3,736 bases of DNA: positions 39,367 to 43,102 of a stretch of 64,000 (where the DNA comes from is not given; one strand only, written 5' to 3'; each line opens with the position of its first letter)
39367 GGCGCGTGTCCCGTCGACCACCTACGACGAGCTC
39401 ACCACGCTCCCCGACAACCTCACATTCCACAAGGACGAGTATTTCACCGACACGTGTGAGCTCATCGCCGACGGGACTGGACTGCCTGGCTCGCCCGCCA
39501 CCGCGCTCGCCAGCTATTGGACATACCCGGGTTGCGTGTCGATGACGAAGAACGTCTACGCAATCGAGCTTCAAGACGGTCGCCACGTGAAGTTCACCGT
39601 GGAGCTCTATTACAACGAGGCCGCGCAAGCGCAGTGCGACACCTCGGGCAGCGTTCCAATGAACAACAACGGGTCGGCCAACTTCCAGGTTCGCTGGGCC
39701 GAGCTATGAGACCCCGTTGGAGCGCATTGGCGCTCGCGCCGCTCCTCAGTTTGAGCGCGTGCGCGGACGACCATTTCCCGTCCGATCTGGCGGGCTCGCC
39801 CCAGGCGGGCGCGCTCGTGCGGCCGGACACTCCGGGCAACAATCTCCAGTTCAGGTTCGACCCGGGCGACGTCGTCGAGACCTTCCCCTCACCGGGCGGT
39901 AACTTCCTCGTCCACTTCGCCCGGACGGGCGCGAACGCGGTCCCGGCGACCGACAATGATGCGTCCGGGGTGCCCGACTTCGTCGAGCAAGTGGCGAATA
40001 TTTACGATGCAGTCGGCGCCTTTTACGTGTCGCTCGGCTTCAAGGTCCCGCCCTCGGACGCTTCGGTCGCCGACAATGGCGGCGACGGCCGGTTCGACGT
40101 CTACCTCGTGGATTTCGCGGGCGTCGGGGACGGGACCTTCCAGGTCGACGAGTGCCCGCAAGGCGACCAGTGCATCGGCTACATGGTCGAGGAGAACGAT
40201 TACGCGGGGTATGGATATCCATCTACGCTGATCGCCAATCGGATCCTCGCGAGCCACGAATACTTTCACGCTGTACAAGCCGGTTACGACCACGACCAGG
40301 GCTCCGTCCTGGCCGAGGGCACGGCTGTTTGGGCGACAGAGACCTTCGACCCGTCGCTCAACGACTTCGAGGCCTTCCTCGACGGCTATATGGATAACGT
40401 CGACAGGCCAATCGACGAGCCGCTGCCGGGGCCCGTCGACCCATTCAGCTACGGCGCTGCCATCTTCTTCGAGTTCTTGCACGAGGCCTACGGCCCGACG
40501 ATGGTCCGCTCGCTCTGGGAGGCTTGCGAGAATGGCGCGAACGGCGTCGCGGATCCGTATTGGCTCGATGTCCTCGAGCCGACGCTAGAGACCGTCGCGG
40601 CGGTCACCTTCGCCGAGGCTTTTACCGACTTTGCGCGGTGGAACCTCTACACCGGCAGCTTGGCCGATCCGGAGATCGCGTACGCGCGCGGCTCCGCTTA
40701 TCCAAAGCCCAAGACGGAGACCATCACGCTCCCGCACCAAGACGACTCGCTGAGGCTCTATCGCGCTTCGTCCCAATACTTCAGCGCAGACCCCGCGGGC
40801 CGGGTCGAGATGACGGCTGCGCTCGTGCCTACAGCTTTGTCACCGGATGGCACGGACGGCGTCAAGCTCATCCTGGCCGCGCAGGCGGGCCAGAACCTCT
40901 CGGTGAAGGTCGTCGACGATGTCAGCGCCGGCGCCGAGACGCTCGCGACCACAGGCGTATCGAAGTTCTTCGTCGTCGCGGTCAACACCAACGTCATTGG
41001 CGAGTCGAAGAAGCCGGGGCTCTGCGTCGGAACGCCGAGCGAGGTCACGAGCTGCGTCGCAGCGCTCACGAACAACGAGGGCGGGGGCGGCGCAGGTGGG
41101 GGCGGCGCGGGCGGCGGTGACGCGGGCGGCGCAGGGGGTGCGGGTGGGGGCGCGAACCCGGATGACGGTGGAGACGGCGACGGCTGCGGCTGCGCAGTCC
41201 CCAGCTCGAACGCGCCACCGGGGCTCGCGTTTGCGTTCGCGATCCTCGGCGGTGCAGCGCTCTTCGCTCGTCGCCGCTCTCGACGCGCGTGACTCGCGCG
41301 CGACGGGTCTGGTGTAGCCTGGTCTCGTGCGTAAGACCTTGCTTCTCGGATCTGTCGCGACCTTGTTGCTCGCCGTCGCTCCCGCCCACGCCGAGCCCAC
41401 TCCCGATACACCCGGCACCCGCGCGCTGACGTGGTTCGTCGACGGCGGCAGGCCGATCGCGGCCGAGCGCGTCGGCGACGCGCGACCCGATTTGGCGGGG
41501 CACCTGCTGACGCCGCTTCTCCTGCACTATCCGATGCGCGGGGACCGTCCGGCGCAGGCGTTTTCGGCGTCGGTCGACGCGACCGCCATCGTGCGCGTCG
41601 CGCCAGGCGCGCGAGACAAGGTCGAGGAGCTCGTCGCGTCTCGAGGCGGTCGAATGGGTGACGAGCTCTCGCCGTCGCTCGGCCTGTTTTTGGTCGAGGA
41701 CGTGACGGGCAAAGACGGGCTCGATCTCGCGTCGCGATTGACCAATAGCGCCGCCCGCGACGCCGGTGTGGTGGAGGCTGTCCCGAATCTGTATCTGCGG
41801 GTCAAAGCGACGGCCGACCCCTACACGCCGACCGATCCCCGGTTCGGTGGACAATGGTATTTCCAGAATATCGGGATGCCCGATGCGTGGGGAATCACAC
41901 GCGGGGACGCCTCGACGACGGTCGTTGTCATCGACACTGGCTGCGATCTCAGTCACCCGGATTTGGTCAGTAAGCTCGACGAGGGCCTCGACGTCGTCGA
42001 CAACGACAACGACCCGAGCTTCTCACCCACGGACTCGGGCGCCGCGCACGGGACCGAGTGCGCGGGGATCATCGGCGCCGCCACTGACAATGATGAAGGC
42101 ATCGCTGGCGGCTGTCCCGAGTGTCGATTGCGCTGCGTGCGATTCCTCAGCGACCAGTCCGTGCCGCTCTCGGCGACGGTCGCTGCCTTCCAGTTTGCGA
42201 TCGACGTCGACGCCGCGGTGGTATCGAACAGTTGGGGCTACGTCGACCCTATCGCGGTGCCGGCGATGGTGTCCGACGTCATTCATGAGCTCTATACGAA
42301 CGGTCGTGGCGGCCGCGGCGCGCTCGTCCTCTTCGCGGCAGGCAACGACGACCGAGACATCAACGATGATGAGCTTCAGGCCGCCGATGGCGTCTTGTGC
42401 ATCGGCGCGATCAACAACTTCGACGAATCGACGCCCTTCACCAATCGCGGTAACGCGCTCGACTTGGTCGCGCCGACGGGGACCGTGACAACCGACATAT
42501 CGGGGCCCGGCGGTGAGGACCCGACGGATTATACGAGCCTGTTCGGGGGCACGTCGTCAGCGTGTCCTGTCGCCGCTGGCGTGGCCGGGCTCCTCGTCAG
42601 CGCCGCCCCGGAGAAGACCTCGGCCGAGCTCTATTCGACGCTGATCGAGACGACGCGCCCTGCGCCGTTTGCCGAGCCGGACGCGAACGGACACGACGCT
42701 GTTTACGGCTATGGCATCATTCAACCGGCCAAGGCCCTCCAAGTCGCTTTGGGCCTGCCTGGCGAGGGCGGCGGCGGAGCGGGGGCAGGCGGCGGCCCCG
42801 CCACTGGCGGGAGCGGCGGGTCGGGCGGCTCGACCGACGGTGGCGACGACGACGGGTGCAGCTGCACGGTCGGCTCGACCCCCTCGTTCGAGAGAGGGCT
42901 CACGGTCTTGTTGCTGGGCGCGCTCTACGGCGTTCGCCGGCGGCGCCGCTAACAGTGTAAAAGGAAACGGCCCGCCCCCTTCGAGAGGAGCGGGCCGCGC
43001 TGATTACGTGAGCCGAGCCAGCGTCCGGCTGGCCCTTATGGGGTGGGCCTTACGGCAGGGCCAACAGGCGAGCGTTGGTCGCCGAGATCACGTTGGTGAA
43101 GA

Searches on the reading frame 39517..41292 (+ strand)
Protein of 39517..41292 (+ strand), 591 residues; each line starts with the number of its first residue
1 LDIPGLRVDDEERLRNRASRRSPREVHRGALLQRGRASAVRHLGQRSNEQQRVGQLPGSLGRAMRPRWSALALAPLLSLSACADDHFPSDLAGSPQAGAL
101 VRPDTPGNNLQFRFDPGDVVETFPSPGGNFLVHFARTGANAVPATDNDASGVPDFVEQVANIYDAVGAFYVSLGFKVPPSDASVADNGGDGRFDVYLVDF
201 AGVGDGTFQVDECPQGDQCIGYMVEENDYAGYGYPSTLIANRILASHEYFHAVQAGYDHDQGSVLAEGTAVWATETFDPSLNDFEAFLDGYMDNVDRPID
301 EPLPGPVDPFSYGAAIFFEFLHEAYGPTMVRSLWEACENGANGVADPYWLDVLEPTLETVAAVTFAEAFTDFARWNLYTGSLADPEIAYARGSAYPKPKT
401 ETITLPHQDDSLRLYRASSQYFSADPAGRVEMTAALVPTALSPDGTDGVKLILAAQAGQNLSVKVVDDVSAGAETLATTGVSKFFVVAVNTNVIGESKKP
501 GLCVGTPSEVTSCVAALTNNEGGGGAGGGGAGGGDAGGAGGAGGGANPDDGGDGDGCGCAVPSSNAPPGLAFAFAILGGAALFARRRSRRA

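Call 12: search_protein_families(library=pfam, proteins=[window:39517-41292:+], max_evalue=0.001)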
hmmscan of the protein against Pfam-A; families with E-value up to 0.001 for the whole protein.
window:39517-41292:+ (591 aa): 0 families

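Call 73: search_protein_families(library=ncbifam, proteins=[window:39517-41292:+], max_evalue=0.01)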
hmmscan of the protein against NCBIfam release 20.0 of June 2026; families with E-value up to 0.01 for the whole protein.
window:39517-41292:+ (591 aa): 2 families
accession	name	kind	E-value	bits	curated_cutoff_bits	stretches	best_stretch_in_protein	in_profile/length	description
NF045524.1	MXAN_6640_HExxH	subfamily_domain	6.2e-73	246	140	1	132-423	1-288/290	MXAN_6640 family putative metalloprotease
TIGR03901.2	MYXO-CTERM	domain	7.2e-05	23.1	20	1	555-589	2-33/34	MYXO-CTERM sorting domain-containing protein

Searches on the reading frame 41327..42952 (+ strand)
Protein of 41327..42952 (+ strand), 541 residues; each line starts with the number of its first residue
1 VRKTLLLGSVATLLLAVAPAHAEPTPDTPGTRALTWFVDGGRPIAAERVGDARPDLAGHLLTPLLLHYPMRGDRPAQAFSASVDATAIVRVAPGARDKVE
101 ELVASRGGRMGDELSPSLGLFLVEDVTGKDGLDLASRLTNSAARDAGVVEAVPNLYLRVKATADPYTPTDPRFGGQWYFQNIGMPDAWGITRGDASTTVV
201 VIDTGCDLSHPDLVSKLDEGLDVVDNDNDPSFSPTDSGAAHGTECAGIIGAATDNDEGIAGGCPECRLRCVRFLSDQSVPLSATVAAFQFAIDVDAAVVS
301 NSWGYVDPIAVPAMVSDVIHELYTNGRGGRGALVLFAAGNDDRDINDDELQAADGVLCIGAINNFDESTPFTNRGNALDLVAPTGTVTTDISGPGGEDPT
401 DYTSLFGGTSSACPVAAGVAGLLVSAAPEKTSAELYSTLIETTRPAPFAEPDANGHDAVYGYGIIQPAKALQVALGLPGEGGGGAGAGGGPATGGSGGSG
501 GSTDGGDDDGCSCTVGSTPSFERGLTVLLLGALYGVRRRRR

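Call 12: search_protein_families(library=pfam, proteins=[window:41327-42952:+], max_evalue=0.001)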
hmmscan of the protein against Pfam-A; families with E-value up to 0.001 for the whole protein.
window:41327-42952:+ (541 aa): 1 family
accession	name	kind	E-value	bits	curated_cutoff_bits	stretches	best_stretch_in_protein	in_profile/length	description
PF00082.27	Peptidase_S8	-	1e-42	146.9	21.8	1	196-463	3-288/288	Subtilase family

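Call 73: search_protein_families(library=ncbifam, proteins=[window:41327-42952:+], max_evalue=0.01)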
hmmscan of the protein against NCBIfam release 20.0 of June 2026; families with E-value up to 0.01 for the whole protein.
window:41327-42952:+ (541 aa): 5 families
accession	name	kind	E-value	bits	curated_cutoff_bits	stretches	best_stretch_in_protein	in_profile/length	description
TIGR03921.1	T7SS_mycosin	equivalog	1e-36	126.8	278.75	1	184-474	3-288/353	type VII secretion-associated serine protease mycosin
NF033595.1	denti_PrtP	equivalog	7.9e-12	44.6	300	1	335-471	370-502/606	dentilisin complex serine proteinase subunit PrtP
TIGR03901.2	MYXO-CTERM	domain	0.00019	21.7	20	1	509-541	2-34/34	MYXO-CTERM sorting domain-containing protein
TIGR03895.1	protease_PatA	subfamily_domain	0.00049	19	421.05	1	241-431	1-184/606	PatA/PatG family cyanobactin maturation protease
NF045638.1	Mrt_dep_phytase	exception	0.0008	18.2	440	1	478-541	368-430/430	myxosortase-dependent phytase-like phosphatase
